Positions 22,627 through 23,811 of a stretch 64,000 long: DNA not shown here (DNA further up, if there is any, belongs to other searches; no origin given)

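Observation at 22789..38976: Two paralogues of an uncharacterised internally duplicated protein, each next to a CoA ligase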

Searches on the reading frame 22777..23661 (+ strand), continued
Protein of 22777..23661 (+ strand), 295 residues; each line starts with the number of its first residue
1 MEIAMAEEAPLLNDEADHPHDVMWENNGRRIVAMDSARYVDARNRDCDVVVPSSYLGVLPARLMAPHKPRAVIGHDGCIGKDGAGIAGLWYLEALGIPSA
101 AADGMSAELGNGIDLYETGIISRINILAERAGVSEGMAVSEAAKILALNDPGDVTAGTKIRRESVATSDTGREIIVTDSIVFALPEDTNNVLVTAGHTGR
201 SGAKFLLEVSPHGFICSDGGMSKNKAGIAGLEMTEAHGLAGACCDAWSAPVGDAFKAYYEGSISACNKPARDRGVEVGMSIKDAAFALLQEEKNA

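Call 29: predict_structure(alignment_id=A1)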
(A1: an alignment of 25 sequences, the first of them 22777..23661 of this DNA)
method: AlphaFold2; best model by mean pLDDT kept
length: 295 residues; sequences in the alignment: 25
mean_pLDDT: 85.2   pTM: 0.63
mean pLDDT of the five models: 85.2, 85.1, 84.8, 81.5, 81.3
residues with pLDDT >= 90: 153; 70-90: 99; 50-70: 32; < 50: 11
segments of 3 or more residues with pLDDT < 50: 1-5
pLDDT, mean of each block of 10 residues (from residue 1): 46 63 95 91 93 86 91 82 71 92 88 95 92 97 97 61 88 88 85 85 86 90 75 94 85 84 95 96 94 55
secondary structure, 60 per line:
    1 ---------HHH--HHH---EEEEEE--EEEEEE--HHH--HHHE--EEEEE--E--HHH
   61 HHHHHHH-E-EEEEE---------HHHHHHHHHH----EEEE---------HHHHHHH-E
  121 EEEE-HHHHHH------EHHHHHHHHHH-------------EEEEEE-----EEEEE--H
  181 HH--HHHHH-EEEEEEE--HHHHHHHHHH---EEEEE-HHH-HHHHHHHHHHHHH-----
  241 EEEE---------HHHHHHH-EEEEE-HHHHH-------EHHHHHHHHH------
elements in order: E21-26 E29-34 E48-52 H58-67 E71-75 H85-94 E99-102 H112-118 E120-124 H126-131 H139-148 E162-167 E173-177 H185-189 E191-197 H200-209 E213-217 H223-235 E241-244 H254-260 E262-266 H268-272 H281-289

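Call 32: fold_search(model_id=the predicted structure, library=pdb)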
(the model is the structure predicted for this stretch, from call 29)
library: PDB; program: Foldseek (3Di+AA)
matches with E <= 10: 504; with E <= 0.001: 0
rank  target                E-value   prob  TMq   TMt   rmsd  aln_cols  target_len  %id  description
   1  6qjz                  4.5e-01  0.04  0.15  0.10  17.7       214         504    9  Identificationand Characterization of an Oxalylfrom Grass pea (Lathyrus sativusCoA-Synthetase L.) (released 2020-08-26)
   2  2cw6_C                4.7e-01  0.04  0.15  0.15  17.3       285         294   10  Crystal Structure of Human HMG-CoA Lyase: Insights into Catalysis and the Molecular Basis for Hydroxymethylglutaric Ac (released 2005-12-06)
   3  3ivt_A                7.2e-01  0.08  0.16  0.12  18.0       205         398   13  Homocitrate Synthase Lys4 bound to 2-OG (released 2009-09-22)
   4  3mp4_F                7.2e-01  0.04  0.15  0.15  17.2       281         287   10  Crystal structure of Human lyase R41M mutant (released 2010-06-16)
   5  5n81_A                7.7e-01  0.03  0.17  0.14  15.3       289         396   10  Crystal structure of an engineered TycA variant in complex with an O-propargyl-beta-Tyr-AMP analog (released 2017-12-13)
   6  7z6h_E                8.2e-01  0.07  0.14  0.13  14.6       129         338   12  Structure of DNA-bound human RAD17-RFC clamp loader and 9-1-1 checkpoint clamp (released 2022-05-04)
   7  5wm8_A                9.8e-01  0.60  0.11  0.08   2.8        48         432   25  Structure of the 10R (+)-cis-BP-dG modified Rev1 ternary complex (released 2017-10-25)
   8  5z20_B                9.8e-01  0.14  0.14  0.13  10.1        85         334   18  The ternary structure of D-lactate dehydrogenase from Pseudomonas aeruginosa with NADH and oxamate (released 2018-09-19)
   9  6x76_A                1.0e+00  0.57  0.11  0.08   2.9        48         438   25  Rev1 L325G Mn2+-facilitated Product Complex with second dCTP bound (released 2020-09-30)
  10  5z20_A                1.0e+00  0.03  0.16  0.15  15.4       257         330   12  The ternary structure of D-lactate dehydrogenase from Pseudomonas aeruginosa with NADH and oxamate (released 2018-09-19)
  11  5z20_F                1.1e+00  0.13  0.14  0.13  10.1        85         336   18  The ternary structure of D-lactate dehydrogenase from Pseudomonas aeruginosa with NADH and oxamate (released 2018-09-19)
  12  1q74_D                1.1e+00  0.03  0.12  0.13  18.6       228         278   14  The Crystal Structure of 1D-myo-inositol 2-acetamido-2-deoxy-alpha-D-glucopyranoside Deacetylase (MshB) (released 2003-12-02)
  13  7ch3_A                1.1e+00  0.02  0.15  0.11  20.0       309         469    8  Crystal structure of Arabinose isomerase from hyper thermophilic bacterium Thermotoga maritima (TMAI) triple mutant (K (released 2021-10-20)
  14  5wm1_A                1.2e+00  0.60  0.09  0.06   0.7        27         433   33  Structure of the 10S (+)-trans-BP-dG modified Rev1 ternary complex (released 2017-10-25)
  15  9a5e_A                1.2e+00  0.47  0.15  0.11   2.8        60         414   23  Integrative model of DPO41-RPOZ by crosslinking MS and deep learning (released 2024-09-18)
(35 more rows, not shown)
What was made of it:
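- Tried and rejected: Foldseek against PDB with the full-length model found nothing below E 0.45 (call 32).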

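Call 35: list_cluster_members(proteins=[P0247, P0254, P0262, P0274, P0290, P0311, P0350, P0364, P0388, P0278])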
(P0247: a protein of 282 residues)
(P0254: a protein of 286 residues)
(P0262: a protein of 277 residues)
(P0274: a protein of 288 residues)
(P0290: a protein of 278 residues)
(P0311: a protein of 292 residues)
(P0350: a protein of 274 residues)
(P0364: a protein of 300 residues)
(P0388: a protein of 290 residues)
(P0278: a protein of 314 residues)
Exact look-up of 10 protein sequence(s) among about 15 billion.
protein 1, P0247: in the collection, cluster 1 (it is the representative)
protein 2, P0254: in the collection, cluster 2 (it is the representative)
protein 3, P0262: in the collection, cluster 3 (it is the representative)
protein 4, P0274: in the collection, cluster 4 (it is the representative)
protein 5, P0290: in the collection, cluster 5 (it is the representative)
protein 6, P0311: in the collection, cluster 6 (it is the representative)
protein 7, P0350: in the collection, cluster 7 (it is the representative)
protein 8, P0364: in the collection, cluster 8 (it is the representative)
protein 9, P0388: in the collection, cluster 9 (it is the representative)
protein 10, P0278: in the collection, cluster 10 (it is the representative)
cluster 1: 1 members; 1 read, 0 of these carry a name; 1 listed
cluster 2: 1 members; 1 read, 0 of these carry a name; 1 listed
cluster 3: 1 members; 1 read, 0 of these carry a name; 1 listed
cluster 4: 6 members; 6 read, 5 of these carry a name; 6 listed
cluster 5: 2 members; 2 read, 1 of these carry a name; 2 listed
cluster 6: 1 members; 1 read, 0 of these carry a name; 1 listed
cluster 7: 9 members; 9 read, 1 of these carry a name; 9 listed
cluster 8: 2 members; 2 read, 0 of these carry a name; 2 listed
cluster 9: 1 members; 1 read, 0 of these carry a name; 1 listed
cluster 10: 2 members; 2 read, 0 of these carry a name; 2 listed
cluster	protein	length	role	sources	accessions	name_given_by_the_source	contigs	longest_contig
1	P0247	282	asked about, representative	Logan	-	-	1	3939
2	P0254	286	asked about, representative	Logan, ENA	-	-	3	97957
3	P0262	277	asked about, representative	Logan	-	-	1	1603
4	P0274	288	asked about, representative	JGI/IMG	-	uncharacterized protein YunC (DUF1805 family)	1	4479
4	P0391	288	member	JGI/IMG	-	uncharacterized protein YunC (DUF1805 family)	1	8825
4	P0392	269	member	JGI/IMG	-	uncharacterized protein YunC (DUF1805 family)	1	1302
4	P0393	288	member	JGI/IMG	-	hypothetical protein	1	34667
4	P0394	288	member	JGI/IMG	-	hypothetical protein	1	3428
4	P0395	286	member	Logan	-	-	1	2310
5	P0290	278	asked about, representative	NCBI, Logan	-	-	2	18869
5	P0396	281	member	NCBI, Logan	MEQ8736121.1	MAG: hypothetical protein RIC29_14440 [Rhodospirillaceae bacterium]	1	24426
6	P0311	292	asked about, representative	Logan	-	-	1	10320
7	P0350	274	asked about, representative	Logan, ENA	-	-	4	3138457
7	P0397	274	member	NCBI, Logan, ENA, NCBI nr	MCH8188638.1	MAG: hypothetical protein IIB66_08055 [Proteobacteria bacterium] | hypothetical protein [Pseudomonadota bacterium]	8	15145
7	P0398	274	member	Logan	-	-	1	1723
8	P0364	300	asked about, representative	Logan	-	-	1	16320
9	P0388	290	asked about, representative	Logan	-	-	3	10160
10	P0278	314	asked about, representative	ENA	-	-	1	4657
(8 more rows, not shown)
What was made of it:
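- Tried and rejected: Names for distant members were all 'hypothetical' or 'YunC (DUF1805 family)' (call 35).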

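Call 42: search_protein_families(library=pfam, proteins=[P0274, P0290, P0311, P0350, P0364, P0388, P0254, P0262, P0302, P0330], max_evalue=0.01)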
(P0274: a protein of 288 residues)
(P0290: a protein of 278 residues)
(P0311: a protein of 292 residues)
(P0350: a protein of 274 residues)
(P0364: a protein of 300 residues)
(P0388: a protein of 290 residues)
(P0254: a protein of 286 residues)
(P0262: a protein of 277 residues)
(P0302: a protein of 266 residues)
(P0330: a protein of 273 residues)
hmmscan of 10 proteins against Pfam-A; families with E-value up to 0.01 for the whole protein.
P0274 (288 aa): 2 families
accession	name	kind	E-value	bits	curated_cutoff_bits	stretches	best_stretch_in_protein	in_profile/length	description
PF08827.16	DUF1805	-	4.5e-05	24.1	29.5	0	105-130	36-61/64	Domain of unknown function (DUF1805)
PF00817.25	IMS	-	0.001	19.4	23.2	0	243-276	26-56/148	impB/mucB/samB family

P0290 (278 aa): 0 families

P0311 (292 aa): 2 families
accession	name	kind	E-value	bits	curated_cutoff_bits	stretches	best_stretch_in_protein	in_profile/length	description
PF00817.25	IMS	-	2.9e-08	34.2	23.2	1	248-288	27-57/148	impB/mucB/samB family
PF08827.16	DUF1805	-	8.4e-06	26.4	29.5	0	104-131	37-64/64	Domain of unknown function (DUF1805)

P0350 (274 aa): 1 family
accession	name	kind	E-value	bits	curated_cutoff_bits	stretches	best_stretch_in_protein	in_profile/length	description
PF08827.16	DUF1805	-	0.00037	21.1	29.5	0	86-119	31-63/64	Domain of unknown function (DUF1805)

P0364 (300 aa): 2 families
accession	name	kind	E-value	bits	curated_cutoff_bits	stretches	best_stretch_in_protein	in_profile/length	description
PF08827.16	DUF1805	-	0.00059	20.5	29.5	0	116-143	35-62/64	Domain of unknown function (DUF1805)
PF00817.25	IMS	-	0.0029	18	23.2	0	255-292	31-58/148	impB/mucB/samB family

P0388 (290 aa): 0 families

P0254 (286 aa): 2 families
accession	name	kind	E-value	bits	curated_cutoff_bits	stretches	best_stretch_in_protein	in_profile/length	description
PF00817.25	IMS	-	4.9e-05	23.7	23.2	0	238-273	26-58/148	impB/mucB/samB family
PF08827.16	DUF1805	-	0.00045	20.9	29.5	0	100-131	33-63/64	Domain of unknown function (DUF1805)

P0262 (277 aa): 2 families
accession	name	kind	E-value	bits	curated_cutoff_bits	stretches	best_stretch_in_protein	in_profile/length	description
PF08827.16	DUF1805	-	1.5e-08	35.2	29.5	1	69-130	2-63/64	Domain of unknown function (DUF1805)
PF00817.25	IMS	-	1.4e-05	25.5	23.2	0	94-130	25-58/148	impB/mucB/samB family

P0302 (266 aa): 2 families
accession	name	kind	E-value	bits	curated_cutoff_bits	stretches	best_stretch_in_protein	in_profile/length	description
PF08827.16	DUF1805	-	1.9e-08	34.9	29.5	1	88-116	36-64/64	Domain of unknown function (DUF1805)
PF00817.25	IMS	-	1.2e-06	28.9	23.2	0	88-122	31-65/148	impB/mucB/samB family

P0330 (273 aa): 1 family
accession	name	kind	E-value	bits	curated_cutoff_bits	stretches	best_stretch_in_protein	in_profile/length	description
PF08827.16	DUF1805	-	0.0021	18.7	29.5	0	67-117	10-60/64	Domain of unknown function (DUF1805)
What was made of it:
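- On DUF1805 (PF08827): A distant family member, P0262, reaches 35.2 bits over positions 2-63 (call 42).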

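Call 44: find_encoding_contigs(protein=P0350, flank=8000, max_places=3)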
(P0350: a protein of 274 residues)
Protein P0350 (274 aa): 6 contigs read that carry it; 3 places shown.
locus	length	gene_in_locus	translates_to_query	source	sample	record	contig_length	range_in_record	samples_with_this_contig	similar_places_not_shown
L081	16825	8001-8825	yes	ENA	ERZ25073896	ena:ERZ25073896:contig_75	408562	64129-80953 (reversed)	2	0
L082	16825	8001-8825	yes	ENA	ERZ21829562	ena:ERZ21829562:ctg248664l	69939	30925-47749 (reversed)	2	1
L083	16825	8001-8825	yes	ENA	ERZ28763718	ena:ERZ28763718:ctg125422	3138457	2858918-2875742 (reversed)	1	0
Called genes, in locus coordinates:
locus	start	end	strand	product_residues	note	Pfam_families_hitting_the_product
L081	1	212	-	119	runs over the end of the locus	PF13701:DDE_Tnp_1_4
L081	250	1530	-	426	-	PF06808:DctM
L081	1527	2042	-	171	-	PF04290:DctQ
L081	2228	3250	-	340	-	PF03480:DctP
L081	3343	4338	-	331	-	PF00389:2-Hacid_dh (weak), PF02826:2-Hacid_dh_C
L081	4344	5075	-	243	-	PF00106:adh_short, PF01370:Epimerase, PF08659:KR, PF13561:adh_short_C2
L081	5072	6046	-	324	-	PF02779:Transket_pyr, PF02780:Transketolase_C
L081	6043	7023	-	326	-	PF00676:E1_dh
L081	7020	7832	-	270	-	PF09339:HTH_IclR, PF01614:IclR_C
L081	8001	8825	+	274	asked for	-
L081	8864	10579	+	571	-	PF02776:TPP_enzyme_N, PF00205:TPP_enzyme_M, PF02775:TPP_enzyme_C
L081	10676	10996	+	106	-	-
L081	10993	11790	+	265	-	PF00106:adh_short, PF08659:KR, PF23441:SDR (weak), PF01370:Epimerase (faint), PF13561:adh_short_C2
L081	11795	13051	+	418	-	PF07005:SBD_N, PF17042:NBD_C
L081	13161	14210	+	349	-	PF02653:BPD_transp_2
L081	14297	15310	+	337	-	PF13407:Peripla_BP_4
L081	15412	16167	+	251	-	PF02463:SMC_N (weak), PF13175:AAA_15 (faint), PF00005:ABC_tran, PF13304:AAA_21 (faint)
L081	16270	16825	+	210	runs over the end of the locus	PF00596:Aldolase_II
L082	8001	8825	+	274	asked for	-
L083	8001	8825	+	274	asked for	-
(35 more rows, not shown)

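Call 45: find_encoding_contigs(protein=P0290, flank=7000, max_places=1)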
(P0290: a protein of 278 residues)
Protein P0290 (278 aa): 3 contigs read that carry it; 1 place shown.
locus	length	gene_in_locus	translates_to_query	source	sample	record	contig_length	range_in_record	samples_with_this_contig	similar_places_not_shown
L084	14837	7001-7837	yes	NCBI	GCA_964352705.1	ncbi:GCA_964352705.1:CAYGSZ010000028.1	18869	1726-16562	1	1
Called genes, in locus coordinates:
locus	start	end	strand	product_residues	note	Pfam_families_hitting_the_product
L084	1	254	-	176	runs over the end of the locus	PF01613:Flavin_Reduct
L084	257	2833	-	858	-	PF07715:Plug, PF00593:TonB_dep_Rec_b-barrel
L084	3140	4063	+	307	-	PF04199:Cyclase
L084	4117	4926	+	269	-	PF09339:HTH_IclR, PF01614:IclR_C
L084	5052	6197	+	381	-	PF00296:Bac_luciferase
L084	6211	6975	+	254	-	PF00106:adh_short, PF08659:KR, PF13561:adh_short_C2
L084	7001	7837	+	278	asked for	-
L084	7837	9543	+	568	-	PF02776:TPP_enzyme_N, PF00205:TPP_enzyme_M, PF02775:TPP_enzyme_C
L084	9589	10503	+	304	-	PF02668:TauD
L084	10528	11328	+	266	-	PF00561:Abhydrolase_1, PF00975:Thioesterase (weak), PF12146:Hydrolase_4, PF12697:Abhydrolase_6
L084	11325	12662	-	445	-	PF07690:MFS_1, PF13347:MFS_2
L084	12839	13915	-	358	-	PF00296:Bac_luciferase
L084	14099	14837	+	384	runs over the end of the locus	PF00926:DHBP_synthase, PF00925:GTP_cyclohydro2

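Call 46: find_encoding_contigs(protein=P0254, flank=7000, max_places=1)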
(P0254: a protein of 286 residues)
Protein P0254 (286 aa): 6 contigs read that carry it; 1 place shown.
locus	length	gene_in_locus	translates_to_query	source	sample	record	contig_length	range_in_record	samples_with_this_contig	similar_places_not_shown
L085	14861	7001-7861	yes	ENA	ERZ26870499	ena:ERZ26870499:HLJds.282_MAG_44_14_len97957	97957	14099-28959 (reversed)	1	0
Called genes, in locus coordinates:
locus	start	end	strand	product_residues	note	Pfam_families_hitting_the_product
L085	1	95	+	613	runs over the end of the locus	PF01144:CoA_trans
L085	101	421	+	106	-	PF02627:CMD (weak)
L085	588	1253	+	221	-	PF00392:GntR, PF07729:FCD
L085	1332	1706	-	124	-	-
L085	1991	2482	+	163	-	PF04978:MST, PF12867:DinB_2 (weak)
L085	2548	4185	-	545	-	PF00501:AMP-binding, PF13193:AMP-binding_C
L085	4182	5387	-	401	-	PF00108:Thiolase_N, PF00109:ketoacyl-synt (weak), PF02803:Thiolase_C, PF22691:Thiolase_C_1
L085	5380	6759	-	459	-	-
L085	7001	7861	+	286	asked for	-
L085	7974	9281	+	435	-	PF00083:Sugar_tr, PF07690:MFS_1, PF13347:MFS_2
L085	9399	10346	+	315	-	PF02678:Pirin, PF05726:Pirin_C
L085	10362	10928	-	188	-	-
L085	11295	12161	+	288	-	PF01380:SIS (faint)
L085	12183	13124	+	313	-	PF00480:ROK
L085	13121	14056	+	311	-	PF00294:PfkB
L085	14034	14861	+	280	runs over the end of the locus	PF01116:F_bP_aldolase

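Call 47: find_encoding_contigs(protein=P0364, flank=7000, max_places=1)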
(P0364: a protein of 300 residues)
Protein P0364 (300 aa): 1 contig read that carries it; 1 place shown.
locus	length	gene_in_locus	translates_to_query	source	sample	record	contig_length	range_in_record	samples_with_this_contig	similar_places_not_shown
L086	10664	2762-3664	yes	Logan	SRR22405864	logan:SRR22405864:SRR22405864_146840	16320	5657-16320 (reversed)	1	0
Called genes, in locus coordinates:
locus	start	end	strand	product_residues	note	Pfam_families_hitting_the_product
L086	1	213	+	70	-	?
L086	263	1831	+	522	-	PF07690:MFS_1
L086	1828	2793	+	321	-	PF05853:BKACE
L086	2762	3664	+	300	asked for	-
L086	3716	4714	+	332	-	PF02733:Dak1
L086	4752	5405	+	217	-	PF02734:Dak2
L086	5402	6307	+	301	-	PF05853:BKACE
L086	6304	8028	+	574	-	PF00920:ILVD_EDD_N, PF24877:ILV_EDD_C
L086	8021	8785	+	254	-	PF00106:adh_short, PF08659:KR, PF13561:adh_short_C2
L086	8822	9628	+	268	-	PF09339:HTH_IclR, PF01614:IclR_C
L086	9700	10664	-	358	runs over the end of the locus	PF00682:HMGL-like, PF07836:DmpG_comm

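Call 49: find_encoding_contigs(protein=P0311, flank=7000, max_places=1)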
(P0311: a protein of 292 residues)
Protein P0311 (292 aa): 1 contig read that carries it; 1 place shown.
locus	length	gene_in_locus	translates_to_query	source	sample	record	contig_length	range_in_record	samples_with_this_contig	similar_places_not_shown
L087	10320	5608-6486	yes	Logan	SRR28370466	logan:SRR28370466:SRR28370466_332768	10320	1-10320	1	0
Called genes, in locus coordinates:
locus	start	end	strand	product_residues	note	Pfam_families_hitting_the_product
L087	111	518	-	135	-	PF01850:PIN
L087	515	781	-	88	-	PF04014:MazE_antitoxin (weak)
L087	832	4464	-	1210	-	PF00176:SNF2-rel_dom, PF00270:DEAD, PF04851:ResIII, PF00271:Helicase_C, PF13020:NOV_C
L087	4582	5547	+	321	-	PF03547:Mem_trans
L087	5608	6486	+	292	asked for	PF00817:IMS (faint)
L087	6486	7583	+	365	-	PF01170:UPF0020 (faint), PF01555:N6_N4_Mtase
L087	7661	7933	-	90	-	PF00076:RRM_1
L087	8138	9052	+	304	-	PF00892:EamA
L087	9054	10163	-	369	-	PF00196:GerE, PF04545:Sigma70_r4 (faint), PF08281:Sigma70_r4_2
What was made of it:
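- One sampled member has no metabolic context (call 49).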
